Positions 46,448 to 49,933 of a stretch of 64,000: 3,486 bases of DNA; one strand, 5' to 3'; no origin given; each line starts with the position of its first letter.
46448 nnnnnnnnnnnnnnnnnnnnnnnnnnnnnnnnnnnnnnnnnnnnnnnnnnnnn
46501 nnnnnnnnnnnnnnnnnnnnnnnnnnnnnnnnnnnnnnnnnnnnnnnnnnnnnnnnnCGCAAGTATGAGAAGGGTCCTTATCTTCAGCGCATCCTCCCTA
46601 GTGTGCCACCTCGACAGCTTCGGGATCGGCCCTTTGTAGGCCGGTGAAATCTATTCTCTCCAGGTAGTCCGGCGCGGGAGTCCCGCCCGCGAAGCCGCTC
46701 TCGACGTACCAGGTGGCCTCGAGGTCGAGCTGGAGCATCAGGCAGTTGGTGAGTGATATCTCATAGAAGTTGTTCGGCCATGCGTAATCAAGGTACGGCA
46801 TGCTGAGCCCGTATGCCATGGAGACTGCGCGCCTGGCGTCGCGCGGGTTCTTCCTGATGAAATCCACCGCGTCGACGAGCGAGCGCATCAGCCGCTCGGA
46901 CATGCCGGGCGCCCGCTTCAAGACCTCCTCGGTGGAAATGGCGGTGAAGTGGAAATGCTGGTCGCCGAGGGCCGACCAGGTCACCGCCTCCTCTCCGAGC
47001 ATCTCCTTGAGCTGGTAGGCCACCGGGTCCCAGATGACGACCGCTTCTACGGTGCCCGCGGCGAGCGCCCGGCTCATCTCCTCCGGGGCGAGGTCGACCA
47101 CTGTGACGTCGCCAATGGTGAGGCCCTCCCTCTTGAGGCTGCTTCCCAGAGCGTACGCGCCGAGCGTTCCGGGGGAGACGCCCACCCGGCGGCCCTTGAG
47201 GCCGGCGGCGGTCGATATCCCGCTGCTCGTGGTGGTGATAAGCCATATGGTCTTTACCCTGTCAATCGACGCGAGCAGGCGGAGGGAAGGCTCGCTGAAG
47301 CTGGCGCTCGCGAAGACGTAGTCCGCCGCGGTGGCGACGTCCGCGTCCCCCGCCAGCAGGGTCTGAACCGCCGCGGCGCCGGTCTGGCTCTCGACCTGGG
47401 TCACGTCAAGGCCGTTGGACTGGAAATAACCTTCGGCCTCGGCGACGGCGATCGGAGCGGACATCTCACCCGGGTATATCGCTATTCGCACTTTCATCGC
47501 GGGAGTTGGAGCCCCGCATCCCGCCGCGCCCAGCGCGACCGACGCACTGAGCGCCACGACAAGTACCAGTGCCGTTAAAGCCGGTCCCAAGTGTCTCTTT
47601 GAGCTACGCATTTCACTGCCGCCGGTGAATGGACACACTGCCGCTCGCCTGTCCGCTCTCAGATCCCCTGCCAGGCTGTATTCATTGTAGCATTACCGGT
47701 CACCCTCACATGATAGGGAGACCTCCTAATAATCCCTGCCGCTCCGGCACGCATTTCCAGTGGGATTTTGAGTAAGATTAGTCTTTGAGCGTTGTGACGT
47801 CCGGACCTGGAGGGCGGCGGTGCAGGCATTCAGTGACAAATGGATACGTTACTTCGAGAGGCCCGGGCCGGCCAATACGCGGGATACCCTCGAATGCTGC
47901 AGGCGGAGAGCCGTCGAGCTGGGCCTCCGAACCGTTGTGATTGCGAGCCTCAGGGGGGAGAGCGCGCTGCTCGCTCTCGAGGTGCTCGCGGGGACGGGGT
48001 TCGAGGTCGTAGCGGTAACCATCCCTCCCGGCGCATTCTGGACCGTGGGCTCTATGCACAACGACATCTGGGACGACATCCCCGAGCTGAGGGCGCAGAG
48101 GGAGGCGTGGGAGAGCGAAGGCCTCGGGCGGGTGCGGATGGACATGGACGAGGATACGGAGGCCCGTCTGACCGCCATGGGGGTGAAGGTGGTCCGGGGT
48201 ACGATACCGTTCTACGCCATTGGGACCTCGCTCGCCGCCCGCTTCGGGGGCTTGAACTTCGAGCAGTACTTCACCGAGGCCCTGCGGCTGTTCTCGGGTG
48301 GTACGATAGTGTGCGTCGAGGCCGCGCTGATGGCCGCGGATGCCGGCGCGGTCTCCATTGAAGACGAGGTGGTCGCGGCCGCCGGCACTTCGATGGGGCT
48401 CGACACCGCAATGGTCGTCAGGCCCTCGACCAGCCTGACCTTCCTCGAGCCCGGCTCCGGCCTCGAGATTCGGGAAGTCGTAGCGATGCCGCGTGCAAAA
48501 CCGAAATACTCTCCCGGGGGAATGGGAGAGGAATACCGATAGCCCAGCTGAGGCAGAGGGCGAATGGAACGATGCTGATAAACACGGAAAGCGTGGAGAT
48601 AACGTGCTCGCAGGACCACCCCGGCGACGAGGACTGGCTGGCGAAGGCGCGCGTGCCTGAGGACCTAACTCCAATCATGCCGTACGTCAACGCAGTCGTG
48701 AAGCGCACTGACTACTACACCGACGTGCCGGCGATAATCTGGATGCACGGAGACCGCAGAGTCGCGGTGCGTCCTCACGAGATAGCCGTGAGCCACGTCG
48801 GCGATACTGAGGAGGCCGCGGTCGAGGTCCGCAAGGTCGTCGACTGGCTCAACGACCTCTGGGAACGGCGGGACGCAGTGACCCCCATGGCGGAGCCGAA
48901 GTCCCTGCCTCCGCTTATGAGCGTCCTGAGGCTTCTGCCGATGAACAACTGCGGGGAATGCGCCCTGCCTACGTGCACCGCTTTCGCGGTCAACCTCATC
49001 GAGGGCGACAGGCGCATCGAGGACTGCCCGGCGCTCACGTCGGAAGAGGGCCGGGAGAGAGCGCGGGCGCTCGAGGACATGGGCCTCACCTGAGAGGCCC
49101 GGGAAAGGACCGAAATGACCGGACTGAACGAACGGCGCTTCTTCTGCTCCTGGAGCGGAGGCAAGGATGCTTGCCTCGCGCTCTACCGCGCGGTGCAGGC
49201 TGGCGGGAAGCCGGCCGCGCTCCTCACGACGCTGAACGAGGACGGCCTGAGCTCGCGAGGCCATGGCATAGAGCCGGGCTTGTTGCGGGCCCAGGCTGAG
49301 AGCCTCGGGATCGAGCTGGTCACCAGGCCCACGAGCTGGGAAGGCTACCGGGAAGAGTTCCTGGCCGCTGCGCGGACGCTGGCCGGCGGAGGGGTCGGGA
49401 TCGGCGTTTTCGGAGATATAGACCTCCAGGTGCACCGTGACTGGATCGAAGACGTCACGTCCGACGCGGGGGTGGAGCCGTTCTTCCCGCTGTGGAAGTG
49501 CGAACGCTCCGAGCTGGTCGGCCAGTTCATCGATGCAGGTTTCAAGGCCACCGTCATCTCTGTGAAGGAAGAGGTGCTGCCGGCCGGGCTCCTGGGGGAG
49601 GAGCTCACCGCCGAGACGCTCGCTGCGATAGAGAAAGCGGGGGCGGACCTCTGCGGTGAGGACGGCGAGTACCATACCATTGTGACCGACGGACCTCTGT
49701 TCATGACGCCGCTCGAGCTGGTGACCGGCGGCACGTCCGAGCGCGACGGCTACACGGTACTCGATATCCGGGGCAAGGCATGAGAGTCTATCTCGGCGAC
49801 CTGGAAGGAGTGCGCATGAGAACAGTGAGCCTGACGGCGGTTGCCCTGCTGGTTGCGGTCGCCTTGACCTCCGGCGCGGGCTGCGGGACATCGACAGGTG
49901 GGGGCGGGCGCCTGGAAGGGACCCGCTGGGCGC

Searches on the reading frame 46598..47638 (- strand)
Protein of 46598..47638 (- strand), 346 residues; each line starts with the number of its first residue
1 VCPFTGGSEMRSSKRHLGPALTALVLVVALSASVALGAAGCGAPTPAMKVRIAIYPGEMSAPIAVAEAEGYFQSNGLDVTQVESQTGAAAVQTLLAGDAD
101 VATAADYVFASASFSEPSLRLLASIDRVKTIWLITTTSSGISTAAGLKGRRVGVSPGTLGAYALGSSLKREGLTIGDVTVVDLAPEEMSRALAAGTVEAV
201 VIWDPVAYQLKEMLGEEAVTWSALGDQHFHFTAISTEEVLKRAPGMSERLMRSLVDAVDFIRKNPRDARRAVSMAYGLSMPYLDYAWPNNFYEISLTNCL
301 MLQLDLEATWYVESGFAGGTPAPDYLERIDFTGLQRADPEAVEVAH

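Call 24: search_protein_families(library=pfam, proteins=[window:46598-47638:-], max_evalue=0.001)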
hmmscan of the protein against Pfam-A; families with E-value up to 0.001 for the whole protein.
window:46598-47638:- (346 aa): 3 families
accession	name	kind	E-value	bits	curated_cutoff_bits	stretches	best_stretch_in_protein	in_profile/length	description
PF09084.16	NMT1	-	7.5e-23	82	20.5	1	61-268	5-216/216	NMT1/THI5 like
PF13379.11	NMT1_2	-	4.8e-18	66.3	24.7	2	148-272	122-248/252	NMT1-like family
PF12974.12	Phosphonate-bd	-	1e-06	28.8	27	1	76-213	28-173/242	ABC transporter, phosphonate, periplasmic substrate-binding protein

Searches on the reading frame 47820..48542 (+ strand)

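Call 24: search_protein_families(library=pfam, proteins=[window:47820-48542:+], max_evalue=0.001)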
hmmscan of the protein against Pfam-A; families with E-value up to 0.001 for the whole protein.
window:47820-48542:+ (240 aa): 1 family
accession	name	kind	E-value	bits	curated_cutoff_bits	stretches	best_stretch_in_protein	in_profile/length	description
PF02887.21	PK_C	-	7.6e-06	26.4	28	1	24-199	4-113/114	Pyruvate kinase, alpha/beta domain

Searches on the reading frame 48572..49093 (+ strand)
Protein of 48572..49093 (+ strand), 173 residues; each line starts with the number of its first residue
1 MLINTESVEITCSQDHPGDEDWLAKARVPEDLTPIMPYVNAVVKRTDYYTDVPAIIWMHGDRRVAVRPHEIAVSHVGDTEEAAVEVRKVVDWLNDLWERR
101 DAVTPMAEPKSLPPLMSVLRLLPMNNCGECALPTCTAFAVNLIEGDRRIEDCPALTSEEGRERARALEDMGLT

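Call 24: search_protein_families(library=pfam, proteins=[window:48572-49093:+], max_evalue=0.001)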
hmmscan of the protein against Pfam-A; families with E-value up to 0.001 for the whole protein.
window:48572-49093:+ (173 aa): 1 family
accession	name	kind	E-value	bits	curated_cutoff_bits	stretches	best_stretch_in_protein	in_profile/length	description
PF04060.18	FeS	-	4.9e-11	42.6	23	1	122-153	1-32/33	Putative Fe-S cluster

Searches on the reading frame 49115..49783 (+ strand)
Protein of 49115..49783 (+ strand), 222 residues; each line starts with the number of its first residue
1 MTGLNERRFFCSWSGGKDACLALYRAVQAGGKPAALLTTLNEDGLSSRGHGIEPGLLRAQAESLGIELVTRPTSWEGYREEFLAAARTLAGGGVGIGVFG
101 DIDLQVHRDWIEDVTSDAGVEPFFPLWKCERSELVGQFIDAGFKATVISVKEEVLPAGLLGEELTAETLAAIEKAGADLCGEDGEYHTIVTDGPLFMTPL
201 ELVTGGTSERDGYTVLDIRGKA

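Call 24: search_protein_families(library=pfam, proteins=[window:49115-49783:+], max_evalue=0.001)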
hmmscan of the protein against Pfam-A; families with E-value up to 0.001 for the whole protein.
window:49115-49783:+ (222 aa): 1 family
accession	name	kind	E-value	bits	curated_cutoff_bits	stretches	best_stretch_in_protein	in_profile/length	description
PF01902.24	Diphthami_syn_2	-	3.6e-40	138.3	23.2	1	13-218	7-214/219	Diphthamide synthase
